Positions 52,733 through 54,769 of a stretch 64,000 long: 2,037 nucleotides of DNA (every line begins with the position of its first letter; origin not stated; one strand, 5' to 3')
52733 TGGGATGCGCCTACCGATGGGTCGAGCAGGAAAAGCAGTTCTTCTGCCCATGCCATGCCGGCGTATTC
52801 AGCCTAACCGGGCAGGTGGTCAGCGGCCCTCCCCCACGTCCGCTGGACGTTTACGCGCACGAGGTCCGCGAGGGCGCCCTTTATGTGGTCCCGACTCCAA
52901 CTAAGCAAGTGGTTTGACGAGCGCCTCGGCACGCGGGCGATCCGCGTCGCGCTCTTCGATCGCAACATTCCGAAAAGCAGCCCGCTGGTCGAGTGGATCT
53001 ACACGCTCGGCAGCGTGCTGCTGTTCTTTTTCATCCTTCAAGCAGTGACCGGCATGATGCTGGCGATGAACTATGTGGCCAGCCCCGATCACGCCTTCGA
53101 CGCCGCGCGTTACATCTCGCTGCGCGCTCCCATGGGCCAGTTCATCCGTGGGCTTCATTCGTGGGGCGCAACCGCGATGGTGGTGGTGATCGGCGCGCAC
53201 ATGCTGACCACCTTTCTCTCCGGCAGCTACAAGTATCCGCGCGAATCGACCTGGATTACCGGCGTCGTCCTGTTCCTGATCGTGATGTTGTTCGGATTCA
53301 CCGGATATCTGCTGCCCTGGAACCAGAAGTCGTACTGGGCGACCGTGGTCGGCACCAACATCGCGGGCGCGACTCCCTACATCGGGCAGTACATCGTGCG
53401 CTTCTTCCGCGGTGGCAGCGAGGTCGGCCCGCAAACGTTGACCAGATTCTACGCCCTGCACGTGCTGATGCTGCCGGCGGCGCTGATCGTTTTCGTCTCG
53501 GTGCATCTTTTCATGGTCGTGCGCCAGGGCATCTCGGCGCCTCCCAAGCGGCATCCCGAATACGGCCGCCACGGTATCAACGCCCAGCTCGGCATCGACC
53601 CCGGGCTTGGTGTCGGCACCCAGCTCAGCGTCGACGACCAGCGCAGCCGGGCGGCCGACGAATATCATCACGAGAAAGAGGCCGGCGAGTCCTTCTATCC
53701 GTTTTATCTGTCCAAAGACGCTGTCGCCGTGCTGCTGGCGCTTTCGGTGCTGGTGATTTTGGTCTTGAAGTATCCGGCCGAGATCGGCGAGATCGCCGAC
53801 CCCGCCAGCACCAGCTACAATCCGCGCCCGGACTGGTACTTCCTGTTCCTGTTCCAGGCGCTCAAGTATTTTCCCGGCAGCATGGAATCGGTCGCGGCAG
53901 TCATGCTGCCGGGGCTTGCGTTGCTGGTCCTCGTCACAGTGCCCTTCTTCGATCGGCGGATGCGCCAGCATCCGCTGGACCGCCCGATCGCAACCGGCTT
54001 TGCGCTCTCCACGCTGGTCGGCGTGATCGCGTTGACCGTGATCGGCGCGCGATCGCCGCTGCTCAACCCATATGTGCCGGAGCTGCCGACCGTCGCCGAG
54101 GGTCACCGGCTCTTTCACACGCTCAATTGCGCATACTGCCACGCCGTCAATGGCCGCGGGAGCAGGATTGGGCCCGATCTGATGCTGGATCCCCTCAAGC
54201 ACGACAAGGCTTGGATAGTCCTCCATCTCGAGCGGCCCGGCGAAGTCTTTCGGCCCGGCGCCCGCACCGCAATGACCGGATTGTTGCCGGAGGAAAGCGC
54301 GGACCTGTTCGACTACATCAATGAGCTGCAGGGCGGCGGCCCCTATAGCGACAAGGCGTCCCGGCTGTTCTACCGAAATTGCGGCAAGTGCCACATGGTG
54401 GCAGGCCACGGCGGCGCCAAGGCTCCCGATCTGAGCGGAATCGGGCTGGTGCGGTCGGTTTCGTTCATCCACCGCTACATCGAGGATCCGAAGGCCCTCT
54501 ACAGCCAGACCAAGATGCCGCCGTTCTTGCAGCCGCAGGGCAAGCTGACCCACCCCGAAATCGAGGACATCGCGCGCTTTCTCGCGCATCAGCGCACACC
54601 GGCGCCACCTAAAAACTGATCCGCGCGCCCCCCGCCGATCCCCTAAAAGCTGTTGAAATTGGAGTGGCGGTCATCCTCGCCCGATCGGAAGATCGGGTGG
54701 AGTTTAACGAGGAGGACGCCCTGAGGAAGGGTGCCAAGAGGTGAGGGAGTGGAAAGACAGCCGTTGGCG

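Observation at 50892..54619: Rieske / cytochrome b-dihaem-c complex with an SPFH scaffold and a third monoheme cytochrome embedded in the same cluster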

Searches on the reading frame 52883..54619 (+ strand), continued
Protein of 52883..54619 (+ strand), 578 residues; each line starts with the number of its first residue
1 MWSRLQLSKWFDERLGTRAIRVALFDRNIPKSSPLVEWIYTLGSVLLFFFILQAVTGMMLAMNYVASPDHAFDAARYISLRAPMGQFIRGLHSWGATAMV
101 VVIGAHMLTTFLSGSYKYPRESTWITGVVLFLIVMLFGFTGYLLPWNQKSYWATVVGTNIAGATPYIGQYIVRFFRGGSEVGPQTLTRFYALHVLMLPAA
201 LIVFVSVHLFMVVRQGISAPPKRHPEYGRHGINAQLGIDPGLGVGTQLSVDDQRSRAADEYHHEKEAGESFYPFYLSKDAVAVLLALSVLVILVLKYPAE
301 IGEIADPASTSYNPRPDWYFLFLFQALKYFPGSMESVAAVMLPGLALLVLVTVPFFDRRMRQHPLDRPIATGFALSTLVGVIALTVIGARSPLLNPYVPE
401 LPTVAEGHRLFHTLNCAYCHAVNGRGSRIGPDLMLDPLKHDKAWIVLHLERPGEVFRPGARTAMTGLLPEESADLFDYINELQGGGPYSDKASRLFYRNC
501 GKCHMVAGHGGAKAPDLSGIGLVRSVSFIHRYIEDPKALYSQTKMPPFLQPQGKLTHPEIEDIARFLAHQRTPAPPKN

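Call 96: search_protein_families(library=pfam, proteins=[L082:2511-3467:+, L082:3486-4088:+, L169:2630-5482:-, L172:4148-6637:+, L002:6380-7687:+, L168:3699-5939:+], max_evalue=0.001)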
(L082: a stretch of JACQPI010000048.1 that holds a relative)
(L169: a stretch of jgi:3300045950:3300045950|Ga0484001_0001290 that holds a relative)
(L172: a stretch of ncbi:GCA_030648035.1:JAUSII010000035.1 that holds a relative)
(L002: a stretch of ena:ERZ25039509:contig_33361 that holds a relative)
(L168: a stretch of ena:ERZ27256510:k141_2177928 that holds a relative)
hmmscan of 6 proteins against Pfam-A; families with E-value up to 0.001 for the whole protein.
L082:2511-3467:+ (318 aa): 1 family
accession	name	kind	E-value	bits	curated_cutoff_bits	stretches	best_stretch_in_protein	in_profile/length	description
PF01145.31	Band_7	-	1.1e-35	123.7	23.6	1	62-227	2-170/176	SPFH domain / Band 7 family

L082:3486-4088:+ (200 aa): 5 families
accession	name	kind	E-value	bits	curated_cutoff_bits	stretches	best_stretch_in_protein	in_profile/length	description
PF14522.11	Cytochrome_C7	-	2.5e-06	27.6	24.8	1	65-136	12-66/67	Cytochrome c7 and related cytochrome c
PF02085.21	Cytochrom_CIII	-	9.1e-05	23.2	22.9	0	65-136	45-101/101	Class III cytochrome C family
PF14537.11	Cytochrom_c3_2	-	9.4e-05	23.2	25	0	65-136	25-78/79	Cytochrome c3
PF09699.15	Paired_CXXCH_1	-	0.00053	20.1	20.6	0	132-140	9-17/41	Doubled CXXCH motif (Paired_CXXCH_1)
PF22678.1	Cytochrom_c_NrfB-like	-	0.00065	20.6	27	0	132-174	1-43/89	Cytochrome c-type protein NrfB-like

L169:2630-5482:- (950 aa): 4 families
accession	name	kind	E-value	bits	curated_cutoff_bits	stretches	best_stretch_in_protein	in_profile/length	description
PF22352.2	K319L-like_PKD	-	6.1e-13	49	27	2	175-255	25-84/84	K319L-like, PKD domain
PF09699.15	Paired_CXXCH_1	-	8e-11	41.9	20.6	1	584-630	7-38/41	Doubled CXXCH motif (Paired_CXXCH_1)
PF14522.11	Cytochrome_C7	-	2.6e-08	34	24.8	0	583-640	13-63/67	Cytochrome c7 and related cytochrome c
PF02085.21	Cytochrom_CIII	-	0.00088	20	22.9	1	483-558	29-85/101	Class III cytochrome C family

L172:4148-6637:+ (829 aa): 3 families
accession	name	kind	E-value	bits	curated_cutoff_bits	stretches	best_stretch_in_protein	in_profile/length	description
PF13205.12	Big_5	-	6.5e-23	81.9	23.6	2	595-701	4-105/105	Bacterial Ig-like domain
PF14522.11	Cytochrome_C7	-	8.2e-09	35.6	24.8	1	145-200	13-66/67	Cytochrome c7 and related cytochrome c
PF14537.11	Cytochrom_c3_2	-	5.4e-07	30.4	25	0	178-249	8-78/79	Cytochrome c3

L002:6380-7687:+ (435 aa): 4 families
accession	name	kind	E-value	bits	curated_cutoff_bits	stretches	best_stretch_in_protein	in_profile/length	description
PF00034.26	Cytochrom_C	-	8.3e-31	107.6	21.3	3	253-330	2-86/90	Cytochrome c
PF13442.11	Cytochrome_CBB3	-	2.6e-17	63.3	27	0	154-233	2-68/68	Cytochrome C oxidase, cbb3-type, subunit III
PF22085.1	NorB_cytochrome_c-like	-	1.1e-07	32.9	29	0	254-294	20-60/181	Nitric oxide reductase subunit B, cytochrome c-like domain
PF02433.20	FixO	-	1e-05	25.6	29.6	0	66-82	51-67/219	Cytochrome C oxidase, mono-heme subunit/FixO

L168:3699-5939:+ (746 aa): 3 families
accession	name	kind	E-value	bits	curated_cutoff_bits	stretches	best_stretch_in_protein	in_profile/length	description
PF00384.28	Molybdopterin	-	1.2e-28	100.7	24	1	59-471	1-351/353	Molybdopterin oxidoreductase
PF01568.27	Molydop_binding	-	5.6e-16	59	26.8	1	628-737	2-107/110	Molydopterin dinucleotide binding domain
PF04879.21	Molybdop_Fe4S4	-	2.5e-12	47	22.7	1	4-54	3-53/55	Molybdopterin oxidoreductase Fe4S4 domain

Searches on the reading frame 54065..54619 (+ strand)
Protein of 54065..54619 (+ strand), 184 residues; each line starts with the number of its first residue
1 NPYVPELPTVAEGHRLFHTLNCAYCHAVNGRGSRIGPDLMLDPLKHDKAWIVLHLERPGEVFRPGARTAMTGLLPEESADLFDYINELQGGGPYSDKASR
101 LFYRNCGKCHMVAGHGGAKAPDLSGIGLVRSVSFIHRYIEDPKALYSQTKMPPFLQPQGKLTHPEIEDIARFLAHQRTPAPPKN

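Call 32: search_solved_structures(query=window:54065-54619:+, max_evalue=1, show_alignments=4)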
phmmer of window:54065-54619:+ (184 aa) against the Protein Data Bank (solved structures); distinct sequences matched with E-value up to 1: 74 (the best 60 are shown).
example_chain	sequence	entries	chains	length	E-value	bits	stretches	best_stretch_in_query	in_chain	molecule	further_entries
7zs2_A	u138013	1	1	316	3.9e-06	30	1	105-145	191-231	Hypothetical (Diheme) protein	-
7zs0_A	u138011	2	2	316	3.9e-06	30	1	105-145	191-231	Hypothetical (Diheme) protein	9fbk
7zs1_A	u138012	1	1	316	3.9e-06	30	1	105-145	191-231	Hypothetical (Diheme) protein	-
6kls_C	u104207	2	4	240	0.00038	23.5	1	117-181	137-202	Cytochrome c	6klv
6btm_A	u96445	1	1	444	0.0015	21.6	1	12-121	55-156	Alternative Complex III subunit A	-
1ccr_A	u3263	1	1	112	0.0089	19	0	13-126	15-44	CYTOCHROME C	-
2yk3_A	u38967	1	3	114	0.017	18.1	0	53-90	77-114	CYTOCHROME C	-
7q21_C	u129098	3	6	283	0.039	16.9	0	11-120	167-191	Cytochrome bc1 complex cytochrome c subunit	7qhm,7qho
5dfs_A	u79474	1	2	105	0.041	16.9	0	96-126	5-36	Cytochrome c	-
9msz_A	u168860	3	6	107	0.046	16.7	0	96-125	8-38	Cytochrome c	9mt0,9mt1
1hro_A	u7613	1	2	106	0.046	16.7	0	11-40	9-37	CYTOCHROME C2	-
2l4d_A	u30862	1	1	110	0.05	16.6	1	12-63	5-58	SCO1/SenC family protein/cytochrome c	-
1vyp_X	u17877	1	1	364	0.065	16.2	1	86-157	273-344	PENTAERYTHRITOL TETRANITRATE REDUCTASE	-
3p8j_A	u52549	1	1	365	0.065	16.2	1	86-157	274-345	Pentaerythritol tetranitrate reductase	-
3p84_A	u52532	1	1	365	0.065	16.2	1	86-157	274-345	Pentaerythritol tetranitrate reductase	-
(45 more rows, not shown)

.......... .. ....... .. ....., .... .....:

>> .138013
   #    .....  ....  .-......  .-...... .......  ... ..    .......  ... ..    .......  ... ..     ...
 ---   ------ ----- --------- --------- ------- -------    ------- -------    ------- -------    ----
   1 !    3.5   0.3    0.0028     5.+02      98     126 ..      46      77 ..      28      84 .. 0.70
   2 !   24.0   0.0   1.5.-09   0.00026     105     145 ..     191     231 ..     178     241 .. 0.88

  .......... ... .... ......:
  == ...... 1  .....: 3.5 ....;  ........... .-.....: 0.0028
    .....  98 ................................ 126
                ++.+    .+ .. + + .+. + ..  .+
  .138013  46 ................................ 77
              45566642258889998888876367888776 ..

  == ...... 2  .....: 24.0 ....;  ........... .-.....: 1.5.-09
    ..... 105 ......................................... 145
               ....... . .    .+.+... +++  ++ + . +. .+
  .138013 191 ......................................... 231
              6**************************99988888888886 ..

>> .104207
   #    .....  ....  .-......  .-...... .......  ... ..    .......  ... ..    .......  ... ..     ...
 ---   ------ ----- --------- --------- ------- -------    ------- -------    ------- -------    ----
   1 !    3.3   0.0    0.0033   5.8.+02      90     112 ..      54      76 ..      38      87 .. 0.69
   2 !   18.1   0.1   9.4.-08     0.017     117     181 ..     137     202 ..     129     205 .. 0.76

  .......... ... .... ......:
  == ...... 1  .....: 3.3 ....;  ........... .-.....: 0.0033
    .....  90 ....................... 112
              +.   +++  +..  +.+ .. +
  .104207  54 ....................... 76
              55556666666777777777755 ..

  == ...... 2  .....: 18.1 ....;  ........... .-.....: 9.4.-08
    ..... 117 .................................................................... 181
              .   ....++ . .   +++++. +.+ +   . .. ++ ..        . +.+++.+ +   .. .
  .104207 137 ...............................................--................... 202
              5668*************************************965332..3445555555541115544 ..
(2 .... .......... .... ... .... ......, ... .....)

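Call 97: predict_structure(alignment_id=A7)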
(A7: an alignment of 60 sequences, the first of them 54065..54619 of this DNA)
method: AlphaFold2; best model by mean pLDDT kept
length: 184 residues; sequences in the alignment: 60
mean_pLDDT: 94.1   pTM: 0.87
mean pLDDT of the five models: 94.1, 93.7, 93.0, 92.3, 91.8
residues with pLDDT >= 90: 160; 70-90: 21; 50-70: 3; < 50: 0
segments of 3 or more residues with pLDDT < 50: none
pLDDT, mean of each block of 10 residues (from residue 1): 89 98 96 96 95 93 84 95 97 97 97 96 96 96 94 96 98 91 69
secondary structure, 60 per line:
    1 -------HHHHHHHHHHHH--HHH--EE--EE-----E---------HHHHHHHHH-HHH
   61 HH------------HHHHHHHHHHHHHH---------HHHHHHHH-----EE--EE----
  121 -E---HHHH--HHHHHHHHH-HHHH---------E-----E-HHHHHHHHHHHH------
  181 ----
elements in order: H8-19 H48-56 H58-62 H75-88 H98-105 H126-129 H132-140 H142-145 H163-174

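Call 99: fold_search(model_id=the predicted structure, library=pdb)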
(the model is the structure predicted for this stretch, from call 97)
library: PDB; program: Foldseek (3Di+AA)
matches with E <= 10: 191; with E <= 0.001: 3
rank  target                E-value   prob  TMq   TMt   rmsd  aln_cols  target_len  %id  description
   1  7zs2                  1.2e-05  1.00  0.34  0.23  15.8       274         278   16  Diheme cytochrome c Kustd1711 from Kuenenia stuttgartiensis, M292H mutant (released 2023-05-17)
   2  7zs1                  3.5e-05  1.00  0.35  0.24  14.4       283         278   14  Diheme cytochrome c Kustd1711 from Kuenenia stuttgartiensis, M292C mutant (released 2023-05-17)
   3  7zs0                  3.9e-05  1.00  0.34  0.23  14.4       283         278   15  Diheme cytochrome c Kustd1711 from Kuenenia stuttgartiensis (released 2023-05-17)
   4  7q21_C                2.6e-03  0.98  0.29  0.24  15.2       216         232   21  III2-IV2 respiratory supercomplex from Corynebacterium glutamicum (released 2022-02-02)
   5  2c1d_B                2.9e-03  1.00  0.42  0.55   4.2       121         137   21  Crystal structure of SoxXA from P. pantotrophus (released 2005-10-06)
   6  7rh6_O                4.1e-03  0.99  0.32  0.28  15.4       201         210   23  Mycobacterial CIII2CIV2 supercomplex, inhibitor free, -Lpqe cyt cc open (released 2021-08-04)
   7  1h32_B                7.0e-03  1.00  0.40  0.54   3.5       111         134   20  Reduced SoxAX complex from Rhodovulum sulfidophilum (released 2002-11-07)
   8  2yev_B                7.4e-03  1.00  0.38  0.23   9.4       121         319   22  Structure of caa3-type cytochrome oxidase (released 2012-05-23)
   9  2oz1_D                8.3e-03  1.00  0.39  0.51   4.7       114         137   20  The SoxAX Complex of Rhodovulum Sulfidophilum (released 2008-01-08)
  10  7e1v_O                1.0e-02  0.97  0.33  0.29  14.7       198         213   21  Cryo-EM structure of apo hybrid respiratory supercomplex consisting of Mycobacterium tuberculosis complexIII and Mycob (released 2021-10-13)
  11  1fhb_MODEL_1_A        1.2e-02  1.00  0.33  0.53   6.6       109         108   21  THREE-DIMENSIONAL SOLUTION STRUCTURE OF THE CYANIDE ADDUCT OF A MET80ALA VARIANT OF SACCHAROMYCES CEREVISIAE I (released 1995-09-15)
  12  2oz1_B                1.3e-02  1.00  0.37  0.49   4.7       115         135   21  The SoxAX Complex of Rhodovulum Sulfidophilum (released 2008-01-08)
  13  6adq_C                1.4e-02  0.93  0.30  0.25  14.9       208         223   20  Respiratory Complex CIII2CIV2SOD2 from Mycobacterium smegmatis (released 2018-11-14)
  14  5ty3_A                1.8e-02  1.00  0.31  0.52   5.4       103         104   20  Crystal structure of K72A variant of Human Cytochrome c (released 2017-09-06)
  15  7qhm_C                2.1e-02  0.91  0.31  0.25  14.8       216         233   21  Cytochrome bcc-aa3 supercomplex (respiratory supercomplex III2/IV2) from Corynebacterium glutamicum (stigmatellin and  (released 2022-05-18)
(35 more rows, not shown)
